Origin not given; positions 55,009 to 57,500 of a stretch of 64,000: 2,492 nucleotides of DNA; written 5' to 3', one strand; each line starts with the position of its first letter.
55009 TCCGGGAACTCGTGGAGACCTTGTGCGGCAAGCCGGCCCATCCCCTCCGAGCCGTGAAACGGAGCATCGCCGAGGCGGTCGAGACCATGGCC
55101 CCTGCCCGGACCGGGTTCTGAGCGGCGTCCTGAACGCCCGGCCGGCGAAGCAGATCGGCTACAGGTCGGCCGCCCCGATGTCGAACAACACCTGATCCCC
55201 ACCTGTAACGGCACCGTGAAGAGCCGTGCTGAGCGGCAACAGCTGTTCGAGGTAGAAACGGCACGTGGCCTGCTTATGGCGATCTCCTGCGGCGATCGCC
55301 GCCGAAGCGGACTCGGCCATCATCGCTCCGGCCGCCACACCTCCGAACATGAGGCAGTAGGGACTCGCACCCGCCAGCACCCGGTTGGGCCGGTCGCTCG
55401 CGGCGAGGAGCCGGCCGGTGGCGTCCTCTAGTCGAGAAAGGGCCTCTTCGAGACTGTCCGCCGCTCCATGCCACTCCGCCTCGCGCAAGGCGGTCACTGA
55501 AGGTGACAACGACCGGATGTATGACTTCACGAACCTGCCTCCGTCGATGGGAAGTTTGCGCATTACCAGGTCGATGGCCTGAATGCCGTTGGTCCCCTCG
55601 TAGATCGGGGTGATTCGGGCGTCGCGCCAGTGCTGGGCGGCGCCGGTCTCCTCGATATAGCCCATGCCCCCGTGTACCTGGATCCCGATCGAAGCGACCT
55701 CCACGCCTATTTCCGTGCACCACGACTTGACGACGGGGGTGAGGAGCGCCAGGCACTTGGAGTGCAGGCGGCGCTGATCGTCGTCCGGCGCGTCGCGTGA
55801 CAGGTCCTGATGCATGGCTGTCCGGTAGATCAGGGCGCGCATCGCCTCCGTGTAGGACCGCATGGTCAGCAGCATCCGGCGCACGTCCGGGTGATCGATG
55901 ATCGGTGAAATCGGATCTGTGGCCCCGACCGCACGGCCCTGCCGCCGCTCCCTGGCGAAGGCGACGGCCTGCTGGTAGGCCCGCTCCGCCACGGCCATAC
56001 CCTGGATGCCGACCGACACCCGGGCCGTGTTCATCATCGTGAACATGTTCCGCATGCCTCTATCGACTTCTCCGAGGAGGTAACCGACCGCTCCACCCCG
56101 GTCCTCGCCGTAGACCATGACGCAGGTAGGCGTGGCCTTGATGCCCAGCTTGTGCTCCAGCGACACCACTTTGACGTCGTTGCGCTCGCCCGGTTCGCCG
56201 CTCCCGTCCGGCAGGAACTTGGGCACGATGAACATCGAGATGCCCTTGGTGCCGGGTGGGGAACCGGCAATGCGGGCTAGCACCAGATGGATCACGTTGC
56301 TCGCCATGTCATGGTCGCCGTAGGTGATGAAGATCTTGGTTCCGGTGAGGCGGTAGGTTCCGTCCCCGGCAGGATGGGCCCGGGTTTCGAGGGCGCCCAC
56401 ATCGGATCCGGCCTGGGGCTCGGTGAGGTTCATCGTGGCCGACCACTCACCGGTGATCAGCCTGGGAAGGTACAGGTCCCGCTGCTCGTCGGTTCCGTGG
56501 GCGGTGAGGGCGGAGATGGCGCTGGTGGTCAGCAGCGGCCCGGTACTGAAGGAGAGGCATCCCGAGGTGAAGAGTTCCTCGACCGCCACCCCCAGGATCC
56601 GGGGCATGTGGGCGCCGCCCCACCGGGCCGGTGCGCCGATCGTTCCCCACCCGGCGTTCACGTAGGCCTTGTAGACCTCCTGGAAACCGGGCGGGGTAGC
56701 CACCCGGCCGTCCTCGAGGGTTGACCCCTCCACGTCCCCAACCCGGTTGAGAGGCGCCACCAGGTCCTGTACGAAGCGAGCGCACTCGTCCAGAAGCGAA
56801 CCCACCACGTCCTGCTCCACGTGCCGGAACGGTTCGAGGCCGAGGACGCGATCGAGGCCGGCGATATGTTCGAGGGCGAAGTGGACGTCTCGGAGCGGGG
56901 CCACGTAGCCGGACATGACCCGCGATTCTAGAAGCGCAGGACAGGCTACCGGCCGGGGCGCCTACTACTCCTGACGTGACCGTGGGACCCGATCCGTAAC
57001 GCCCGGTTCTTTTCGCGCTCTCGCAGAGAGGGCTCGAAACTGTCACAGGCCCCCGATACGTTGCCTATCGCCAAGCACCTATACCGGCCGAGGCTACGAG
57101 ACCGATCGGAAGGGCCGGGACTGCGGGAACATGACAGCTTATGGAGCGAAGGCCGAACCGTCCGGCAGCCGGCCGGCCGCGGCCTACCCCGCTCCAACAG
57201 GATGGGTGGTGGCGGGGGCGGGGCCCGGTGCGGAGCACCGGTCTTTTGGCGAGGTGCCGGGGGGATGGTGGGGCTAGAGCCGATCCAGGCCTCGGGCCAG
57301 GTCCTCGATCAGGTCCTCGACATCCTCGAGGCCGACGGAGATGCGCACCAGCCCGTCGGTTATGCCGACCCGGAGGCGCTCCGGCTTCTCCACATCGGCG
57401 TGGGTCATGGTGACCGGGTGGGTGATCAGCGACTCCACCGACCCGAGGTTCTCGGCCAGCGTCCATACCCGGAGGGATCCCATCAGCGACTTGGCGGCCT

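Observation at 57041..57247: Orphan DNA-damage-type promoter plus terminator in an empty spacer: candidate unannotated ~180-nt transcript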

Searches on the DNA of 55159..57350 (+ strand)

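Call 4: search_rna_families(source=window, start=56850, end=57350, threshold=evalue, max_evalue=10, show_alignments=3)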
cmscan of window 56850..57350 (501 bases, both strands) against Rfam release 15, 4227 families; matches with E-value up to 10: 4.
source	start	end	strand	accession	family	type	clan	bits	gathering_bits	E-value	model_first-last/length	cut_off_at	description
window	57172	57234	+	RF03231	mir-4523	Gene; miRNA;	-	17.1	96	8.3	1-69/69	no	mir-4523 microRNA precursor family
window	57139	57205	-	RF01524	TB10Cs1H3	Gene; snRNA; snoRNA; HACA-box;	-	12.8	50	9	1-73/73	no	Trypanosomatid snoRNA TB10cs1H3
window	57240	57350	-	RF00457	IRES_mnt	Cis-reg; IRES;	-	9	100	8.3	77-203/203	5'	Mnt IRES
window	57193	57350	+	RF01946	KCNQ1OT1_1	Gene; lncRNA;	-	5.4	70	3.6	1-155/464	3'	KCNQ1 overlapping transcript 1 conserved region 1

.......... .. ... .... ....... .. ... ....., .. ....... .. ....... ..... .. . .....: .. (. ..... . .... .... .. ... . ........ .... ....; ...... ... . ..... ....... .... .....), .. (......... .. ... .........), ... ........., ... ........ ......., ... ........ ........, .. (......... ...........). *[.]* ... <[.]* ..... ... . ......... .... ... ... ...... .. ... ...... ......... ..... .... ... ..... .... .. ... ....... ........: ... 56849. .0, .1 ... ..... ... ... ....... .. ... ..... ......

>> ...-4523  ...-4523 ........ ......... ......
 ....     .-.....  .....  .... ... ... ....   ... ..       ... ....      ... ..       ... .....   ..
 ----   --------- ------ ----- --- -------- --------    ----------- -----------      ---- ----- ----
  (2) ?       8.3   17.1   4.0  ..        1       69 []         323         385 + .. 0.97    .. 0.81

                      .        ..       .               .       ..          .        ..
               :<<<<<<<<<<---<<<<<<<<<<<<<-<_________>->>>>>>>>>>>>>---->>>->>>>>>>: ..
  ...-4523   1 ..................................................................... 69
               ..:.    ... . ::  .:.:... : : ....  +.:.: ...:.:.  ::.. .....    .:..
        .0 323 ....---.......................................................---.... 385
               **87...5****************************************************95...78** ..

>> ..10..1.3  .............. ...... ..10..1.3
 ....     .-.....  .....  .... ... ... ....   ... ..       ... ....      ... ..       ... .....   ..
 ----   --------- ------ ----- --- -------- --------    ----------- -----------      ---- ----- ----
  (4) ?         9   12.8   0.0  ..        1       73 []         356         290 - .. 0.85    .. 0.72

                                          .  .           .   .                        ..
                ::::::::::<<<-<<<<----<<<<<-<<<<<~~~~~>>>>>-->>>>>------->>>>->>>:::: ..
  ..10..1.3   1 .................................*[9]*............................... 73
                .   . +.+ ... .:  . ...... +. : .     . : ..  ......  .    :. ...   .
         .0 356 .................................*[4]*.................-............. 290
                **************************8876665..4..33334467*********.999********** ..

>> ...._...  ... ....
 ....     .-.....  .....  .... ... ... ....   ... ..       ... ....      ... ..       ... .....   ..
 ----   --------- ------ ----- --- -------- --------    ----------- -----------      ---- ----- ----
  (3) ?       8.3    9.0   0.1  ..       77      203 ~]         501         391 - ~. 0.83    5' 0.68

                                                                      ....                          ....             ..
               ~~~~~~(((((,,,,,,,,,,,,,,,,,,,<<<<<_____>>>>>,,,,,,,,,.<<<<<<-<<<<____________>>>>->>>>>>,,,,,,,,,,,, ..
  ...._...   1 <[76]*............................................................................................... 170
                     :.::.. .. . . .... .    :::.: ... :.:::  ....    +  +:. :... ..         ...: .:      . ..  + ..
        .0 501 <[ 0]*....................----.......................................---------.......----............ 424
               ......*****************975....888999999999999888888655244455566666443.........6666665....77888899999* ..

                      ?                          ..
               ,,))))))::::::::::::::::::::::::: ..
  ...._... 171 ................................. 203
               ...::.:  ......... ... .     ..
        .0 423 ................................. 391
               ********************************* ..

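Call 60: search_dna_similar(query=window:57000-57262:+, collection=plasmids, mode=distant, max_evalue=0.001, max_rows=10)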
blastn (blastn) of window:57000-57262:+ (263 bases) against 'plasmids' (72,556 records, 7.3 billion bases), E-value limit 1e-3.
No match.

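Call 72: build_rna_model(alignment_id=A6, structure=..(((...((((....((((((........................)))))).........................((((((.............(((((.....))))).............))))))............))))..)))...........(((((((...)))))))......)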
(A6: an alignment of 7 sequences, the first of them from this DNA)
Model R1 built from alignment A6 (7 sequences, 185 columns); structure: as given.
model positions 178; base pairs 30; branch points 2; effective number of sequences 1.47; information 0.59 bits per position. Calibrated on 0.2 Mb of random sequence (short: E-values are rough).
structure used (alignment columns):
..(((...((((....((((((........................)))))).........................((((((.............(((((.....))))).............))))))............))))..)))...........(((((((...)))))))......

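Call 73: search_with_rna_model(model_id=R1, sources=[window, L002, L003, L004, L005, L006, L082, L083, L084, L162, L163, L164, L165, L166, L167, L168, L169, L170, L171, L011, L013, L016, L022, L024, L026, L029, L030, L031, L039, L047, L057, L064, L068, L073], max_evalue=1, make_alignment=true)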
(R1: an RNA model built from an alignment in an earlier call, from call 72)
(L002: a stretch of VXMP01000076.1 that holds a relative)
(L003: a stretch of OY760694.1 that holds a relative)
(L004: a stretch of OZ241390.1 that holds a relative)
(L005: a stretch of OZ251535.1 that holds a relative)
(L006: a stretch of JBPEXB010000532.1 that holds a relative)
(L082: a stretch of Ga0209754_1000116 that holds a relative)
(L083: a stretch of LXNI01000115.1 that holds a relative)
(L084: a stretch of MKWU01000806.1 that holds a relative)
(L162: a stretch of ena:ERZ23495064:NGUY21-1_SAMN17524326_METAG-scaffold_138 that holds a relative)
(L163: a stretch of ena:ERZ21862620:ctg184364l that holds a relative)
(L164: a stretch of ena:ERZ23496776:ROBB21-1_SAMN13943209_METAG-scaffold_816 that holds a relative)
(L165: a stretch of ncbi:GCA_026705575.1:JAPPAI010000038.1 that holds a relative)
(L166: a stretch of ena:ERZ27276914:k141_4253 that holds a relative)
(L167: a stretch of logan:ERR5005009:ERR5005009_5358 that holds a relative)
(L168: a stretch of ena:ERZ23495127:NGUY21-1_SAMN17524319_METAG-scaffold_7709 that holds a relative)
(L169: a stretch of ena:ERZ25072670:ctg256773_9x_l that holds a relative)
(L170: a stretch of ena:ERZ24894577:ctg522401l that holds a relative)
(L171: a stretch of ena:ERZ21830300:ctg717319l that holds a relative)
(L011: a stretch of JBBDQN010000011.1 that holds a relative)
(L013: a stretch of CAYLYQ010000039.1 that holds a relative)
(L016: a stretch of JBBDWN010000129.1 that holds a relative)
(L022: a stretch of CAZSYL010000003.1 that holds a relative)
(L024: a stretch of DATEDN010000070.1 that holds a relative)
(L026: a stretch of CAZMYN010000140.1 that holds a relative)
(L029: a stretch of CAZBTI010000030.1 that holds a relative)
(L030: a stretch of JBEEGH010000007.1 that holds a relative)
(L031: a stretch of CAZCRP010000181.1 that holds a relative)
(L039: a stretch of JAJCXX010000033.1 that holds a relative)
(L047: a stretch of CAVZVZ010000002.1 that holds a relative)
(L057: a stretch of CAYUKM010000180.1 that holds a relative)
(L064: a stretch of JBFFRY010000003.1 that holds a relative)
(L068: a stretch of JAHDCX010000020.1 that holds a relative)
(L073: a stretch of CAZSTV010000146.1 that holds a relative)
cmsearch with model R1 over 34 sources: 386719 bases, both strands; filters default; matches with E-value up to 1: 25.
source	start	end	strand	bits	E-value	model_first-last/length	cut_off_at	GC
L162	16627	16801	-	201.8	6.2e-45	1-178/178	no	0.65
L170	14172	14346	+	192.7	8.3e-43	1-178/178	no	0.67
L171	14167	14341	+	185.9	3.1e-41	1-178/178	no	0.67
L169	19916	20091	+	176.2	5.5e-39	1-178/178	no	0.63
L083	3680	3857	-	171.3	7.6e-38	1-178/178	no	0.63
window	57068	57245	+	165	2.3e-36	1-178/178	no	0.71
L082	3680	3861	-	150.1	6.5e-33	1-178/178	no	0.63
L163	1327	1499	-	145.7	7e-32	1-178/178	no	0.71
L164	1016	1197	+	80.9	7.9e-17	1-178/178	no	0.64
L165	130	311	+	80.9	7.9e-17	1-178/178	no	0.64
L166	2002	2182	+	78.5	2.9e-16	1-178/178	no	0.65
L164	3644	3824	+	77.4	5.2e-16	1-178/178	no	0.64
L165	2758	2938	+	77.4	5.2e-16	1-178/178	no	0.64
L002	1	80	+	37.8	8.1e-07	98-178/178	5'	0.75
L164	9552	9711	+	35.1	3.4e-06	1-178/178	no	0.65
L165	8666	8825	+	35.1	3.4e-06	1-178/178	no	0.65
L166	7910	8069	+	35.1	3.4e-06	1-178/178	no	0.65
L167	5793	5939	+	26.4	0.00037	1-167/178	3'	0.64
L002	5808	5967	+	25.2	0.00069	1-178/178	no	0.64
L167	1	65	+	23.9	0.0014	113-178/178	5'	0.78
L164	6733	6798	+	12.9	0.49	1-178/178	no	0.7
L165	5847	5912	+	12.9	0.49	1-178/178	no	0.7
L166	5091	5156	+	12.9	0.49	1-178/178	no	0.7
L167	2974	3039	+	12.9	0.49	1-178/178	no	0.7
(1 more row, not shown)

Alignment A7: 25 matches aligned to the model, 214 columns, each read 5' to 3' on its own strand. Consensus structure (alignment columns), stored with it:
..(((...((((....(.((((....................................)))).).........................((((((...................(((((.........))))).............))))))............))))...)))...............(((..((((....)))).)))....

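Call 74: search_with_rna_model(model_id=R1, sources=[window, L002, L082, L083, L162, L163, L164, L166, L169, L170, L171], max_evalue=0.00001, make_alignment=true)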
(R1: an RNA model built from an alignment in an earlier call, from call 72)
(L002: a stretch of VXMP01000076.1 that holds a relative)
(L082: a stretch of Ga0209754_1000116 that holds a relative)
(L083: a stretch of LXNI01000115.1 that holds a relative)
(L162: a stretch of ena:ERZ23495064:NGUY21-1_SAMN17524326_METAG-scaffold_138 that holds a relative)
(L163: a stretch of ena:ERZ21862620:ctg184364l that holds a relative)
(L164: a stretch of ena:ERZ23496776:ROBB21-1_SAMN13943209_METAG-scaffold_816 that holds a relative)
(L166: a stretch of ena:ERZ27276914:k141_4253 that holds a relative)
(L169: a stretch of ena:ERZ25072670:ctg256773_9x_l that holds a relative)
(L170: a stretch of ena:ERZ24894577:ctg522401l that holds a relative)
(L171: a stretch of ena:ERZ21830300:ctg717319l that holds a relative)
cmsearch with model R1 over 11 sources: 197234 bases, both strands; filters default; matches with E-value up to 0.00001: 14.
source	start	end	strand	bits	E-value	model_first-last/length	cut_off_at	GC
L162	16627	16801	-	201.8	3.1e-45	1-178/178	no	0.65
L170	14172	14346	+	192.7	4.2e-43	1-178/178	no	0.67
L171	14167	14341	+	185.9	1.6e-41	1-178/178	no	0.67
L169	19916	20091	+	176.2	2.8e-39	1-178/178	no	0.63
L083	3680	3857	-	171.3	3.9e-38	1-178/178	no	0.63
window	57068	57245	+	165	1.2e-36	1-178/178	no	0.71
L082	3680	3861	-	150.1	3.3e-33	1-178/178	no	0.63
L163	1327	1499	-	145.7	3.6e-32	1-178/178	no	0.71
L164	1016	1197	+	80.9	4e-17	1-178/178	no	0.64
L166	2002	2182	+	78.5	1.5e-16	1-178/178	no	0.65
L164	3644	3824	+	77.4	2.6e-16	1-178/178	no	0.64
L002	1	80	+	37.8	4.1e-07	98-178/178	5'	0.75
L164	9552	9711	+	35.1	1.8e-06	1-178/178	no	0.65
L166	7910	8069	+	35.1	1.8e-06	1-178/178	no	0.65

Alignment A8: 14 matches aligned to the model, 203 columns, each read 5' to 3' on its own strand. Consensus structure (alignment columns), stored with it:
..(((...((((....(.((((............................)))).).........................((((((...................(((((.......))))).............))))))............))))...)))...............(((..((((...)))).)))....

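Call 76: search_rna_families(sources=[L162, L163, L164], threshold=evalue, max_evalue=1)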
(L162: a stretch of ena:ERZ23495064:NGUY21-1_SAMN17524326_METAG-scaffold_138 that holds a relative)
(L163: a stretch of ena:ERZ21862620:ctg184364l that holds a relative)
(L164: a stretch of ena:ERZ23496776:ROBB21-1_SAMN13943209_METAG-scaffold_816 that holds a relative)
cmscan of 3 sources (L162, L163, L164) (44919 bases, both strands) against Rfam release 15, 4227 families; matches with E-value up to 1: 1.
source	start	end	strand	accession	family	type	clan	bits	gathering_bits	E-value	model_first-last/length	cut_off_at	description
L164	6746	6822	+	RF03417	mir-343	Gene; miRNA;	-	25.2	70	0.29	1-70/70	no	mir-343 microRNA precursor family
